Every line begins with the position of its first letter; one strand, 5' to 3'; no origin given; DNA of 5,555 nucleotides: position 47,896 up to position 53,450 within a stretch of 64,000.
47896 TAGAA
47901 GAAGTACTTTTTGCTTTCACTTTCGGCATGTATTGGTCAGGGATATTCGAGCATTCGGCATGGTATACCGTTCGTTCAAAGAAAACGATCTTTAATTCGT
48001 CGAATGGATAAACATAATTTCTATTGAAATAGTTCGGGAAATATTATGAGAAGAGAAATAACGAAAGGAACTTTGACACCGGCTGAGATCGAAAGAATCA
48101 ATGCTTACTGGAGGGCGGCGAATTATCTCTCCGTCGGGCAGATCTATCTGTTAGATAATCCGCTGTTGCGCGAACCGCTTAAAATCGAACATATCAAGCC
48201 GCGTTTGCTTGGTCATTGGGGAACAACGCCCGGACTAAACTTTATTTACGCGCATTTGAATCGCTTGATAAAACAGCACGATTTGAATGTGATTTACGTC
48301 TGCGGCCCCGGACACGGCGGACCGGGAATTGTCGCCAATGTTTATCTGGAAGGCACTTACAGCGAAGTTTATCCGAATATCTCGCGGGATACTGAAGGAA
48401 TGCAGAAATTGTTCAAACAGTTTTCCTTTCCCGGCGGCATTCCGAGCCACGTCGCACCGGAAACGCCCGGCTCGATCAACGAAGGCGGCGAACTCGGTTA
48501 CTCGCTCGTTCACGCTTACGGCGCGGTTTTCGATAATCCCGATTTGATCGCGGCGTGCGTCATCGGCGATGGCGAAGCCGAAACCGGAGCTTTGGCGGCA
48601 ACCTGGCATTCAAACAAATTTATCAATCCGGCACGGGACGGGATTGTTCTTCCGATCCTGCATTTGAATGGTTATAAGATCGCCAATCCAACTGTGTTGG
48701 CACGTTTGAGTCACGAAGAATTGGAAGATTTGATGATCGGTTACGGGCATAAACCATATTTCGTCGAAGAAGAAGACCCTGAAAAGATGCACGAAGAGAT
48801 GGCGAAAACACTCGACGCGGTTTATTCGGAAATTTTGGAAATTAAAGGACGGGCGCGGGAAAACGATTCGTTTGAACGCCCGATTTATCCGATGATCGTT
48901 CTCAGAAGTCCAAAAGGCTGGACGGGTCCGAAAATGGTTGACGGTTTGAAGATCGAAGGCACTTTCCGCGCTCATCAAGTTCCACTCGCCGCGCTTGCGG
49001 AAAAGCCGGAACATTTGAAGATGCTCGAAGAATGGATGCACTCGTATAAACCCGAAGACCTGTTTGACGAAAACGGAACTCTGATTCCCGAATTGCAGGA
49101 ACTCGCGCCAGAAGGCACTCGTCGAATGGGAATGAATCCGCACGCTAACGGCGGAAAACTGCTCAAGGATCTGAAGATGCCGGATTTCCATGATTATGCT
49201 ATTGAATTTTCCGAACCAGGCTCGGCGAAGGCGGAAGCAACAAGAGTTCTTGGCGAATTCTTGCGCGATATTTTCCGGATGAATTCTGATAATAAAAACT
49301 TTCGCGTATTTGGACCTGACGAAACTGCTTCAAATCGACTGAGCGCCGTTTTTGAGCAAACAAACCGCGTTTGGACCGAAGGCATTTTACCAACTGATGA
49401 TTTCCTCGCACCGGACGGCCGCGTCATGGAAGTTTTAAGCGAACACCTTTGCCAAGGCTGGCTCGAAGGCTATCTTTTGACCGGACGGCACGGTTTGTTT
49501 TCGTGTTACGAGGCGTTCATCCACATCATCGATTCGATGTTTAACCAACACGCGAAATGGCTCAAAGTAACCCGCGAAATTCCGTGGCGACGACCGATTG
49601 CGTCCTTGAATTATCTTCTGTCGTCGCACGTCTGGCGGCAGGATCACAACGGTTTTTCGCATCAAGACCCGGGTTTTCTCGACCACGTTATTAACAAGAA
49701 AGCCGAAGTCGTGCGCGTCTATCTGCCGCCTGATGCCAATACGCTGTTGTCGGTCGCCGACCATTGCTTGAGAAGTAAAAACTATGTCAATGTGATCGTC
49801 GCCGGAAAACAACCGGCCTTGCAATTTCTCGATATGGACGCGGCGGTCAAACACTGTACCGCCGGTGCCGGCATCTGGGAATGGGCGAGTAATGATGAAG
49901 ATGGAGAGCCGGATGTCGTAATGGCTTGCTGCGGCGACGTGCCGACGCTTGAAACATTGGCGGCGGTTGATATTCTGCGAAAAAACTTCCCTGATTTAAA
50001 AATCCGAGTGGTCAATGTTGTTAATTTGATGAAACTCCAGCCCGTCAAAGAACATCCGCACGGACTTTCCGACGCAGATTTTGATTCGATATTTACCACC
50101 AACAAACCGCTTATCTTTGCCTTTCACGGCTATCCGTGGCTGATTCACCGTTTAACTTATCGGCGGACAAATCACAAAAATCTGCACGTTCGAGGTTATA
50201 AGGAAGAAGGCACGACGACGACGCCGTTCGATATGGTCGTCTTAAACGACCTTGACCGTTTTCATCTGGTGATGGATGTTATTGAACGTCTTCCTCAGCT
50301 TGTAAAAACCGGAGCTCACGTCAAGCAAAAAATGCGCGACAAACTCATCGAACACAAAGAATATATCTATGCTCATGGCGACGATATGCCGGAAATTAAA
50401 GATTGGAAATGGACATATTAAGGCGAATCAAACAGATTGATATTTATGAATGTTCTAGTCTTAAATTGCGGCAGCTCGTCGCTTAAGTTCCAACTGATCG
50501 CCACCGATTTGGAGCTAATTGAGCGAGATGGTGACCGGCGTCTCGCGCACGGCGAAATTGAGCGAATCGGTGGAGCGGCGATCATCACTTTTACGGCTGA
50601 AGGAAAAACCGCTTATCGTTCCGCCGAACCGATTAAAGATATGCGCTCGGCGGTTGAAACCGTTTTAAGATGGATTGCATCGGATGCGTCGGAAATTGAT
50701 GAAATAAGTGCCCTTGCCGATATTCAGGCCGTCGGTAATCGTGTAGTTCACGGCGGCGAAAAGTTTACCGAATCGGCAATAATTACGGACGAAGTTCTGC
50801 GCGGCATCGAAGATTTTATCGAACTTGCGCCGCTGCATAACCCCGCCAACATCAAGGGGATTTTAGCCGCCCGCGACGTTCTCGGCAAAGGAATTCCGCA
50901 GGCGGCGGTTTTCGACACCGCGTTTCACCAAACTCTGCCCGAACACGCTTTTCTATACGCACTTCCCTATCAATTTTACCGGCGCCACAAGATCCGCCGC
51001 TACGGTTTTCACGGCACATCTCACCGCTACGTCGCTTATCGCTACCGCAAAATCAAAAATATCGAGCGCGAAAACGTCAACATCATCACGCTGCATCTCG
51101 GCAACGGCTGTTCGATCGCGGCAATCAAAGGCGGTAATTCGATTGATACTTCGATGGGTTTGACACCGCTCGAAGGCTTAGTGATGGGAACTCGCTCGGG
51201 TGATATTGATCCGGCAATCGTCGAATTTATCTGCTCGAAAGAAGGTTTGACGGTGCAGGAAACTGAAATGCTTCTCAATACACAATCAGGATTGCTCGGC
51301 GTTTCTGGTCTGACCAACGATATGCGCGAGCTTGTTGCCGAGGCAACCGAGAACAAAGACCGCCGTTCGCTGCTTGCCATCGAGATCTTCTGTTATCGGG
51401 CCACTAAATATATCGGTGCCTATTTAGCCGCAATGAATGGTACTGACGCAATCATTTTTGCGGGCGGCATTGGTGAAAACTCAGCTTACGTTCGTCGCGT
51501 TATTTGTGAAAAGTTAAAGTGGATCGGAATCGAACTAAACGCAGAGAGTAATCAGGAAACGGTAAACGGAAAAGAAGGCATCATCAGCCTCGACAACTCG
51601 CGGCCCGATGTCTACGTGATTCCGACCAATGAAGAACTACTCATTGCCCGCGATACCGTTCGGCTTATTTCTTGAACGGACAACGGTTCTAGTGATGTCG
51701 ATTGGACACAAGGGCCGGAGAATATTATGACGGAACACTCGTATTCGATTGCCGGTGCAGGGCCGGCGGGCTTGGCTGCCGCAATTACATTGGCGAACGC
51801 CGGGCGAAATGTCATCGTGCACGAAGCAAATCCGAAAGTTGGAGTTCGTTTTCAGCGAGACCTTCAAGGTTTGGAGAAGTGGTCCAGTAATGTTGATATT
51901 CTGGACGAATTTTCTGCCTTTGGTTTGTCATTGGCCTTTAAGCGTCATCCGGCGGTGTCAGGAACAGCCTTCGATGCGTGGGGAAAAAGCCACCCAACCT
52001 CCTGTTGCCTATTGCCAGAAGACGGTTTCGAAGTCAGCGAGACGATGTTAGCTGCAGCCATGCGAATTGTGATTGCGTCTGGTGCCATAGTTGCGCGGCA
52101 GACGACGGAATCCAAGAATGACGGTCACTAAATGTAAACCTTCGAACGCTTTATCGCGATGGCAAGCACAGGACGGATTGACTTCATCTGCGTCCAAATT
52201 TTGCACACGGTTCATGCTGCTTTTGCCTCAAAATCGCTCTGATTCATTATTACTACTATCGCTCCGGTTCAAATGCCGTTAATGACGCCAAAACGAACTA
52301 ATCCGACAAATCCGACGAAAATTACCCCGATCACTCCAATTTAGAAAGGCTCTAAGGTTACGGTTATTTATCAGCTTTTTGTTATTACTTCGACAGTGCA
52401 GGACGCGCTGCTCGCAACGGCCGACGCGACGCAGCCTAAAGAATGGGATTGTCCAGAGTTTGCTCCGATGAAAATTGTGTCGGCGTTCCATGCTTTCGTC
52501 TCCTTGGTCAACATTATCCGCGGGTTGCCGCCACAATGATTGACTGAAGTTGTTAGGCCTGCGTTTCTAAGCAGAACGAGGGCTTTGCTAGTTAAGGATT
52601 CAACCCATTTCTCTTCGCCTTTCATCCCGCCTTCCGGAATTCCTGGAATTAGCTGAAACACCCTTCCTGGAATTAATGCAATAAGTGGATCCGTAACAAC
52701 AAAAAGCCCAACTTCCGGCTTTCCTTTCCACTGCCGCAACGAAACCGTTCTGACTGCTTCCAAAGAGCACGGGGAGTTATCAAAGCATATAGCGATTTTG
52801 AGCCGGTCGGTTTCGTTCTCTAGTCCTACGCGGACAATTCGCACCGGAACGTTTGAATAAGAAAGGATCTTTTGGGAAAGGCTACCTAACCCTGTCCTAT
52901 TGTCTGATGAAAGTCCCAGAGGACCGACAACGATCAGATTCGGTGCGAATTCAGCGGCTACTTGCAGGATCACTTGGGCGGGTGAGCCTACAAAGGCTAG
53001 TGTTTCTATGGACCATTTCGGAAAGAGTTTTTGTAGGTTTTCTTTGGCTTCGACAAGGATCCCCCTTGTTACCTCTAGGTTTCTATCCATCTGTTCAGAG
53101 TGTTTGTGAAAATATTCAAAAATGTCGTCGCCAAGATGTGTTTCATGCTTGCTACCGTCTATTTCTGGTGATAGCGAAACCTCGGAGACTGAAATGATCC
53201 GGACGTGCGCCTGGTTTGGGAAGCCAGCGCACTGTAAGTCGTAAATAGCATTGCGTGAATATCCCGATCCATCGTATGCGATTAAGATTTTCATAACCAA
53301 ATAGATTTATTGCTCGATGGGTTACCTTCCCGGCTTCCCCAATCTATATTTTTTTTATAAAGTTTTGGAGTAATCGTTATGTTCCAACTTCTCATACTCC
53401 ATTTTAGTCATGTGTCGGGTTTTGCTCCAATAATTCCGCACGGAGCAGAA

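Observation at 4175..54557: ~50 kb block bracketed by tRNA-Arg(CCT) and a perfect 43-nt copy of its 3' half: a tRNA-integrated island with no integrase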

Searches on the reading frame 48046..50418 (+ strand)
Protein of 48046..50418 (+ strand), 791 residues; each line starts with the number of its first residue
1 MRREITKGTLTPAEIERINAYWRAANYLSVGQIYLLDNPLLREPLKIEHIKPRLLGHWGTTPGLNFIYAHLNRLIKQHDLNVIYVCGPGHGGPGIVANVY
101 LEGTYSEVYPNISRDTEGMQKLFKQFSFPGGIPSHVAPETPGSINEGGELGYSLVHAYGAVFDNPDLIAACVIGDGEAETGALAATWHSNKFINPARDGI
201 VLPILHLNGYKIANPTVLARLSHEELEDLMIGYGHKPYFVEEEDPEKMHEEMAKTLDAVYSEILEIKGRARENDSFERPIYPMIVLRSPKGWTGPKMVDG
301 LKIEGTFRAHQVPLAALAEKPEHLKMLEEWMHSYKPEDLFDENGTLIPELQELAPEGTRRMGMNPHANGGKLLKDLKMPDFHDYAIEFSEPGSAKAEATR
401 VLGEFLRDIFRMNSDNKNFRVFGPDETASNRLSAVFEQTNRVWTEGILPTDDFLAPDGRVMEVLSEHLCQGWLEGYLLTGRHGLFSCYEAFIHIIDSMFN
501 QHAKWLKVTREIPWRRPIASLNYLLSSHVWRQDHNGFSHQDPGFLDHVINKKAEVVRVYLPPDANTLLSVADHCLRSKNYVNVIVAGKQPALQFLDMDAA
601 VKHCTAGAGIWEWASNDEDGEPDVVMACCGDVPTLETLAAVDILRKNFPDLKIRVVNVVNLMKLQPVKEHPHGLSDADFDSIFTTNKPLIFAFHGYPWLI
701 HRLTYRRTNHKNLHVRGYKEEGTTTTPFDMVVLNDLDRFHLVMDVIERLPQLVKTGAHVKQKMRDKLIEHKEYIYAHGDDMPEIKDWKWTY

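Call 7: search_protein_families(library=pfam, proteins=[window:48046-50418:+], max_evalue=0.01)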
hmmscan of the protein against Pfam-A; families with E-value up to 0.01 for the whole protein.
window:48046-50418:+ (791 aa): 3 families
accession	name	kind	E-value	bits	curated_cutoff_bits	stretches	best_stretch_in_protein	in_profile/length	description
PF09364.15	XFP_N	-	1.3e-181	603.7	23.7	1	10-371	2-363/364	XFP N-terminal domain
PF09363.15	XFP_C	-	9e-101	335.9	23.4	1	588-789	1-202/202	XFP C-terminal domain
PF03894.20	XFP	-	4.5e-90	300.6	22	1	401-577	2-177/177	D-xylulose 5-phosphate/D-fructose 6-phosphate phosphoketolase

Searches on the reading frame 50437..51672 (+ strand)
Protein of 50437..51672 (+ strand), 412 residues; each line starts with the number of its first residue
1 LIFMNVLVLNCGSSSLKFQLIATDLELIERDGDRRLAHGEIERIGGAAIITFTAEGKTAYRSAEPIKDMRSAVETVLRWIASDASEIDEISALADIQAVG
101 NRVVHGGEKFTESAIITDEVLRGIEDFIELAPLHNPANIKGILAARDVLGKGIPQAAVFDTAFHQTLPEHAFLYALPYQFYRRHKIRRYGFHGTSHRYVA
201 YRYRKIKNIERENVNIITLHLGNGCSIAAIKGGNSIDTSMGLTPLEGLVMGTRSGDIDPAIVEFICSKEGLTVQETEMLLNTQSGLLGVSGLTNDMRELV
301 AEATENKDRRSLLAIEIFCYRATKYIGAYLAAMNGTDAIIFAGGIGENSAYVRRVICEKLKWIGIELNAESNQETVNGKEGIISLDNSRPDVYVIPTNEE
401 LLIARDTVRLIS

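Call 7: search_protein_families(library=pfam, proteins=[window:50437-51672:+], max_evalue=0.01)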
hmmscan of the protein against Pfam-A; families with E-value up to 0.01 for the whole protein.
window:50437-51672:+ (412 aa): 1 family
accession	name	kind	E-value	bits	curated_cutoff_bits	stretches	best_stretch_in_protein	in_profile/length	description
PF00871.23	Acetate_kinase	-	3.3e-145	484.1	22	1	6-405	2-392/392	Acetokinase family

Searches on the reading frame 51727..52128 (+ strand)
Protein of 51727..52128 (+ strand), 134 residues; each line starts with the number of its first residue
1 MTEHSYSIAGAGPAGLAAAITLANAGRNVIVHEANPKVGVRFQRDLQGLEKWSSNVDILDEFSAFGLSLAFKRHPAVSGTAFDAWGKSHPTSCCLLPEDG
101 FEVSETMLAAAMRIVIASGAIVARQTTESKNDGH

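Call 7: search_protein_families(library=pfam, proteins=[window:51727-52128:+], max_evalue=0.01)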
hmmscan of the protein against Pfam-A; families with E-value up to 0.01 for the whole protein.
window:51727-52128:+ (134 aa): 10 families
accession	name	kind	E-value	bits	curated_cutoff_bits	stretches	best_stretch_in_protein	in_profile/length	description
PF13450.12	NAD_binding_8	-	4.4e-06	27.3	21.9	1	8-42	1-35/68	NAD(P)-binding Rossmann-like domain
PF00890.30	FAD_binding_2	-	8.3e-06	25.7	20.4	1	8-39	4-35/414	FAD binding domain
PF03486.20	HI0933_like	-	9.7e-06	25.6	50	1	8-42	5-39/244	HI0933-like protein Rossmann domain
PF01593.30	Amino_oxidase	-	2.4e-05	24.3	19.8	1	14-41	2-29/443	Flavin containing amine oxidoreductase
PF12831.13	FAD_oxidored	-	3.7e-05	23.7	27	1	8-39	4-35/416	FAD dependent oxidoreductase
PF07992.20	Pyr_redox_2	-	0.00019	21.4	26.1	1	8-42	5-40/291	Pyridine nucleotide-disulphide oxidoreductase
PF13738.12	Pyr_redox_3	-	0.00057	19.7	30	1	8-39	2-33/305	Pyridine nucleotide-disulphide oxidoreductase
PF01266.30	DAO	-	0.002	18.2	27.9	1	8-39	4-35/353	FAD dependent oxidoreductase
PF01494.25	FAD_binding_3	-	0.0029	17.3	22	1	8-35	6-33/349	FAD binding domain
PF01134.28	GIDA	-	0.0091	15.5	22.1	0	8-33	4-29/391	Glucose inhibited division protein A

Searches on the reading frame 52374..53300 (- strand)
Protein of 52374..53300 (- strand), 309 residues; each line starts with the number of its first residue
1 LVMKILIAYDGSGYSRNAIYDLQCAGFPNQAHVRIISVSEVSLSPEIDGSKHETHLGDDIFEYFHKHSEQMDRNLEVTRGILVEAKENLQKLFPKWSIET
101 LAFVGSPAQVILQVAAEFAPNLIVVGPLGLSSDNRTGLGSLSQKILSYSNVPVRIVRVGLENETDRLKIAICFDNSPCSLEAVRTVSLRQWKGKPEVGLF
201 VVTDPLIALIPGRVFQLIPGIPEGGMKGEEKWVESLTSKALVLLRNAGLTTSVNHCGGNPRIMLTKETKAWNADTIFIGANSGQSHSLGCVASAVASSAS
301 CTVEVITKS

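Call 7: search_protein_families(library=pfam, proteins=[window:52374-53300:-], max_evalue=0.01)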
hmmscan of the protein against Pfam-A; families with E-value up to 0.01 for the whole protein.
window:52374-53300:- (309 aa): 1 family
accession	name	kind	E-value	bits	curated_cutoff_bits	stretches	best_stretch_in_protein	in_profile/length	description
PF00582.32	Usp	-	2.6e-21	77.1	24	2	1-157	1-141/141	Universal stress protein family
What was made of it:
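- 52371..53300 (-): Cargo: tandem-Usp protein. Pfam Usp (call 7).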
